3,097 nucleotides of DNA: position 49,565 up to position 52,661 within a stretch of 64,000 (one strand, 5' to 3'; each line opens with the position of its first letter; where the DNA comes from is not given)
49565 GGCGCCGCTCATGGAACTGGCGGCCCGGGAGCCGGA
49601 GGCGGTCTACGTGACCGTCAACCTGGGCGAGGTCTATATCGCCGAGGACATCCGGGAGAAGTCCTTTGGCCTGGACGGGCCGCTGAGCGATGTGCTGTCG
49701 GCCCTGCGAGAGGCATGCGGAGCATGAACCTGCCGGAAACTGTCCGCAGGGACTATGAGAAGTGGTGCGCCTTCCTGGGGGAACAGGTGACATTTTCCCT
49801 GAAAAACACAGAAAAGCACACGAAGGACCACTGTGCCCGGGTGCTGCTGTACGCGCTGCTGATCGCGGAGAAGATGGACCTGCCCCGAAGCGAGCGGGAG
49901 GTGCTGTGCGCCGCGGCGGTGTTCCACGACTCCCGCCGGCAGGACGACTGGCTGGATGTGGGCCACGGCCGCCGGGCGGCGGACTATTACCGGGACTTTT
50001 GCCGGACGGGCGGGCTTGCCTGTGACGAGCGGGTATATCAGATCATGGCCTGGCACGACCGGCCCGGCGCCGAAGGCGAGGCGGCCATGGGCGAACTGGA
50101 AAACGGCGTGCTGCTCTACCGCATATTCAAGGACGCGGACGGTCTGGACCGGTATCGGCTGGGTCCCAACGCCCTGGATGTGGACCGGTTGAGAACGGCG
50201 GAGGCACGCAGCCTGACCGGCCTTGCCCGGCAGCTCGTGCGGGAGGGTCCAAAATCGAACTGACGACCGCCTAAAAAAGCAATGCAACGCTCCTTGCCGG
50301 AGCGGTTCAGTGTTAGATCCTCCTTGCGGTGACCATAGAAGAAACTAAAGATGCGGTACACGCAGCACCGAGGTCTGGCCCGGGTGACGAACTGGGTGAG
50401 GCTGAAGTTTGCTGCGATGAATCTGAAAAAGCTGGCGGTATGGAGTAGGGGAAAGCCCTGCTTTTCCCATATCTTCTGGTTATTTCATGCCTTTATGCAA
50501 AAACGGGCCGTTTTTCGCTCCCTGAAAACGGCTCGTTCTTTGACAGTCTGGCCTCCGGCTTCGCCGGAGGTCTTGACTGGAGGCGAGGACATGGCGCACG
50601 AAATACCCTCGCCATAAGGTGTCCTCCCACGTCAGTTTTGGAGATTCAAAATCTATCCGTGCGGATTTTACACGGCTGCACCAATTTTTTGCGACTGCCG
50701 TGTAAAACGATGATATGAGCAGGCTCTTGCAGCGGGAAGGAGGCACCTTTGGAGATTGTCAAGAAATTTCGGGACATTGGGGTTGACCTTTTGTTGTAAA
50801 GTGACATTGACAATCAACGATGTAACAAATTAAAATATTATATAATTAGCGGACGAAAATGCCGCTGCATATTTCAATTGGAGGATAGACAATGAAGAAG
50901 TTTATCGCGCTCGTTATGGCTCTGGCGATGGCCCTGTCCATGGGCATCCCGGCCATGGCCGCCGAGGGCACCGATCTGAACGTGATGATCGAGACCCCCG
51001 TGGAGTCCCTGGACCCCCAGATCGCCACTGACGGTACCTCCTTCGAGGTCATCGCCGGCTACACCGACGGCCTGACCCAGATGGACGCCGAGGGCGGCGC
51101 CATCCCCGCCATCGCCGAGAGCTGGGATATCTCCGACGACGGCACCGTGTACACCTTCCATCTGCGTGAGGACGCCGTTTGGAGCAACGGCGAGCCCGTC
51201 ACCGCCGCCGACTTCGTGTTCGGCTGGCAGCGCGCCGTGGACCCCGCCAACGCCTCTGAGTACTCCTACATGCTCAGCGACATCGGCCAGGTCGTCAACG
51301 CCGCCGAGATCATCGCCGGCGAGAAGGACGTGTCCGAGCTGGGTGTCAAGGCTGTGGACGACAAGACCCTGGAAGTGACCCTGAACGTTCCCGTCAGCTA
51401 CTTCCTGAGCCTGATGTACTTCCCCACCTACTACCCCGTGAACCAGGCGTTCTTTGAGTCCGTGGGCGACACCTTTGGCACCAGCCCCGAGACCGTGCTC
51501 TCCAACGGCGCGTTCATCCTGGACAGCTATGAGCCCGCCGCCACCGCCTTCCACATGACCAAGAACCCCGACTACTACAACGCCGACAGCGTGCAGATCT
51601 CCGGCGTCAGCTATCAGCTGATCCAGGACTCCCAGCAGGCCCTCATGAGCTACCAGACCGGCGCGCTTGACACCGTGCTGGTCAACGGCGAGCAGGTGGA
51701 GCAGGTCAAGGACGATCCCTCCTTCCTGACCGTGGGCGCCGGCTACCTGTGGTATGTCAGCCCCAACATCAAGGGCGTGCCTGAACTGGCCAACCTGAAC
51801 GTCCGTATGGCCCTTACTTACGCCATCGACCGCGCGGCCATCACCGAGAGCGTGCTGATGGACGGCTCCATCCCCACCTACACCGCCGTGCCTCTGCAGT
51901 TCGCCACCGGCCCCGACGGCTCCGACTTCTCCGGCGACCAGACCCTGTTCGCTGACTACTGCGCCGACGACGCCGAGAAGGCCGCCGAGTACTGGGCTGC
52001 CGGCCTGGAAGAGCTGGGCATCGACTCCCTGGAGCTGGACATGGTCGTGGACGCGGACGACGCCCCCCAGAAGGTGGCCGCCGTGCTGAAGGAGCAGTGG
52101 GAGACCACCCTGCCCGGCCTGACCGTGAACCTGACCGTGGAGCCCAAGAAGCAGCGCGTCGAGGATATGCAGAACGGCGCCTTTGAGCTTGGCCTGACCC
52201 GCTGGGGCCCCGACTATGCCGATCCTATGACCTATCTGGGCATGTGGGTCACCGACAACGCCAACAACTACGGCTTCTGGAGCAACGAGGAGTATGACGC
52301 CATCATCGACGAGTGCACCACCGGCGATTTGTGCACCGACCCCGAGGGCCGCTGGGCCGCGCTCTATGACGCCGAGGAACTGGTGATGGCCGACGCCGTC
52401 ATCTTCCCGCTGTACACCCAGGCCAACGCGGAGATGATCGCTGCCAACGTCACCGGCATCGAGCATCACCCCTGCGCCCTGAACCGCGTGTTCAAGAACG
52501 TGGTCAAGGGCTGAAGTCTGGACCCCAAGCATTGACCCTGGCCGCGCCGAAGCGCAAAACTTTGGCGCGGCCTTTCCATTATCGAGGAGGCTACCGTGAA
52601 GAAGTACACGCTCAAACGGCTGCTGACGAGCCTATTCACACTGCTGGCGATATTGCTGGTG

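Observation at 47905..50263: Translationally coupled Sir2-like / Sir2-like (His to Trp) / HD phosphohydrolase operon: candidate NAD-linked system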

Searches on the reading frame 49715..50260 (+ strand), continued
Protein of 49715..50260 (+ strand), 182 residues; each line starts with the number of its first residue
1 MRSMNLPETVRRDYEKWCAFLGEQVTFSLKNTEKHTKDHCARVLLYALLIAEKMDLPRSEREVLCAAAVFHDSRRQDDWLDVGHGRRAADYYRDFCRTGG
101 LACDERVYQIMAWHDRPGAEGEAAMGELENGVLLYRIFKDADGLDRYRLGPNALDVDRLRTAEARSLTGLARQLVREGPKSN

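Call 91: search_protein_representatives(alignment_id=A2)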
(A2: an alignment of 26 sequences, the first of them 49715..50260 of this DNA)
Query: 26 sequences, 186 profile positions. Proteins with E-value up to 0.001 (for the whole library): 2395; up to 1e-10: 1150; up to 1e-30: 138. The best 150 are listed.
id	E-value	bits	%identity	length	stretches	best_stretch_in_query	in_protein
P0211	1.7e-76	272.4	-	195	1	7-181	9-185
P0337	3.4e-74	264.9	-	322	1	6-182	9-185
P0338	7.2e-74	263.8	-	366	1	8-181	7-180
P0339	2.4e-68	245.8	-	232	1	5-182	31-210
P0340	2.4e-67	242.6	-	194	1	6-184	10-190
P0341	5.2e-67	241.5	-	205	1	10-180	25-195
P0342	6.2e-66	237.9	-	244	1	6-180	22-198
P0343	6.1e-64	231.5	-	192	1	6-183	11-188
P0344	6.4e-62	224.9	-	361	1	6-183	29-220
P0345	6.4e-62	224.9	-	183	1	7-176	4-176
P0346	6.2e-61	221.7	-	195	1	8-181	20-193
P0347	1.7e-60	220.2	-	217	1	7-182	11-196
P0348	6.9e-60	218.2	-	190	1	10-183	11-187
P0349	3.7e-59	215.9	-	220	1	6-180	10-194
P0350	8.1e-59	214.8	-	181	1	6-179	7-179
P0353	4.3e-58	212.4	-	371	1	8-178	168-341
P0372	7.7e-53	195.3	-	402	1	10-181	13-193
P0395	6.9e-47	175.8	-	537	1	13-177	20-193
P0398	2.0e-46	174.4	-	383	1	14-183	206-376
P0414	1.4e-43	165.1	-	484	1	13-179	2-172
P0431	2.9e-37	144.5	-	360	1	7-181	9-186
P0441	1.4e-35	139.0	-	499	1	8-178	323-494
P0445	1.6e-34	135.6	-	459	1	8-175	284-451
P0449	4.5e-34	134.1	-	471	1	9-180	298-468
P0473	1.0e-30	123.2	-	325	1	15-172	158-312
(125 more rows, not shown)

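Call 93: search_protein_families(library=pfam, proteins=[P0445, P0449, P0441, P0353, P0395, P0414, P0398, P0473, P0372, P0431], max_evalue=0.1)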
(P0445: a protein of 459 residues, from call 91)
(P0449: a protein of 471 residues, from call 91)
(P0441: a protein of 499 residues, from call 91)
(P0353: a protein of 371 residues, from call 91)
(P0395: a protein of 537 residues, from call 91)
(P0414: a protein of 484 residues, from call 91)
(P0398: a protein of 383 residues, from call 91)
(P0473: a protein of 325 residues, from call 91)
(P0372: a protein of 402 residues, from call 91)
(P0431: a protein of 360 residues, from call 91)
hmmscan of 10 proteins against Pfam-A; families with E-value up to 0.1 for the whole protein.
P0445 (459 aa): 1 family
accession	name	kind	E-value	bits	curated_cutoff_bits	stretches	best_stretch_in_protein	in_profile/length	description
PF01966.28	HD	-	0.00019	22.1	22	1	314-425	3-115/116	HD domain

P0449 (471 aa): 1 family
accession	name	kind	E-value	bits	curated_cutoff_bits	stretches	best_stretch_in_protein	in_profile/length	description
PF01966.28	HD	-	0.062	14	22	0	327-437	4-115/116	HD domain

P0441 (499 aa): 0 families

P0353 (371 aa): 1 family
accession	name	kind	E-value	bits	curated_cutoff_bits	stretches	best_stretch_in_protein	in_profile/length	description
PF01661.27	Macro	-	1.1e-45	154.9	22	1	19-131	1-118/118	Macro domain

P0395 (537 aa): 0 families

P0414 (484 aa): 1 family
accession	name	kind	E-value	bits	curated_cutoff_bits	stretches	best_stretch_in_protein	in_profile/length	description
PF01966.28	HD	-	4e-05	24.3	22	1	28-65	4-39/116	HD domain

P0398 (383 aa): 2 families
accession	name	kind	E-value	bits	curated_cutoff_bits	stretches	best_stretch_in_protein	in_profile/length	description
PF01966.28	HD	-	1e-05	26.2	22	1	229-342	3-115/116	HD domain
PF24391.1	HD-CE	-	0.009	16.2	27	1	223-277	6-65/263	HD-CE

P0473 (325 aa): 3 families
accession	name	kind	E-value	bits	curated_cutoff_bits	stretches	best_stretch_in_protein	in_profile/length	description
PF01966.28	HD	-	5.1e-05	24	22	1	180-289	2-115/116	HD domain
PF24391.1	HD-CE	-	0.021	15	27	1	178-265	7-83/263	HD-CE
PF08727.16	P3A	-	0.088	12.7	22.3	0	94-119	25-50/59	Poliovirus 3A protein like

P0372 (402 aa): 2 families
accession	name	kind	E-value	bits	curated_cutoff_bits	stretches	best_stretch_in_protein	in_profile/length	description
PF00857.26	Isochorismatase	-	2.2e-09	38.1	27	1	218-385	2-153/175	Isochorismatase domain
PF01966.28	HD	-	0.0018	19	22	1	42-161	3-115/116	HD domain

P0431 (360 aa): 1 family
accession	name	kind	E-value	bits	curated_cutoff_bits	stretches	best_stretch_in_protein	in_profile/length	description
PF01966.28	HD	-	2.7e-08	34.5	22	1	38-149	1-114/116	HD domain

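Call 94: search_protein_families(library=padloc, proteins=[P0445, P0449, P0441, P0353, P0395, P0398, P0473], max_evalue=0.01)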
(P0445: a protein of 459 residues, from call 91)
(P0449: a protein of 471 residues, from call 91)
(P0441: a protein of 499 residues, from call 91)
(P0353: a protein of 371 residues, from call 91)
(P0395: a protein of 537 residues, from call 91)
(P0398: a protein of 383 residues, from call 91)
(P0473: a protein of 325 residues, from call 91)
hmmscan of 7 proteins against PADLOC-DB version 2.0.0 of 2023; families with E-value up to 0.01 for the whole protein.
P0445 (459 aa): 1 family
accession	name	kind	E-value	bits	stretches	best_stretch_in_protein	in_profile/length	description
PDLC03214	mREase_II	-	0.0069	14.5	0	195-275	21-99/164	Type II methyl-directed restriction enzyme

P0449 (471 aa): 0 families

P0441 (499 aa): 0 families

P0353 (371 aa): 0 families

P0395 (537 aa): 0 families

P0398 (383 aa): 0 families

P0473 (325 aa): 0 families

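Call 100: search_protein_families(library=phrogs, proteins=[P0445, P0449, window:49724-50260:+], max_evalue=0.01)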
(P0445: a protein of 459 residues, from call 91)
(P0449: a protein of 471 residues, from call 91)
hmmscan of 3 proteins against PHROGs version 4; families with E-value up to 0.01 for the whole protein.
P0445 (459 aa): 2 families
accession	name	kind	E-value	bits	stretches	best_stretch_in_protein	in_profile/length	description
phrog_4776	-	unknown function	1.5e-12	48.7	1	169-267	131-230/237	-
phrog_25265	-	unknown function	1.3e-07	32.8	1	183-261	72-146/151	-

P0449 (471 aa): 1 family
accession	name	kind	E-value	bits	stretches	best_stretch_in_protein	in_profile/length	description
phrog_4776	-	unknown function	2.8e-11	44.6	1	196-280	146-230/237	-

window:49724-50260:+ (179 aa): 0 families

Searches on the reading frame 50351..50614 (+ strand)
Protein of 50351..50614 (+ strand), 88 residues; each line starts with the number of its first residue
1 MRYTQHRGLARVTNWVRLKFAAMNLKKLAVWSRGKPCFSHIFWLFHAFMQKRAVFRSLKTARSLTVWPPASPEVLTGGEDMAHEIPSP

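Call 111: search_protein_families(library=pfam, proteins=[window:50351-50614:+], max_evalue=0.001)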
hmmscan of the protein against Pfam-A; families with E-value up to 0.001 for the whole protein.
window:50351-50614:+ (88 aa): 0 families

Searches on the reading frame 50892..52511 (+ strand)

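Call 111: search_protein_families(library=pfam, proteins=[window:50892-52511:+], max_evalue=0.001)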
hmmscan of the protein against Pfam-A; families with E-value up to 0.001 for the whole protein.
window:50892-52511:+ (540 aa): 1 family
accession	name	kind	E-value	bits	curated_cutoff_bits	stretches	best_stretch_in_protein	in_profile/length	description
PF00496.27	SBP_bac_5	-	1.6e-78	264.9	32.4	1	71-459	3-367/368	Bacterial extracellular solute-binding proteins, family 5 Middle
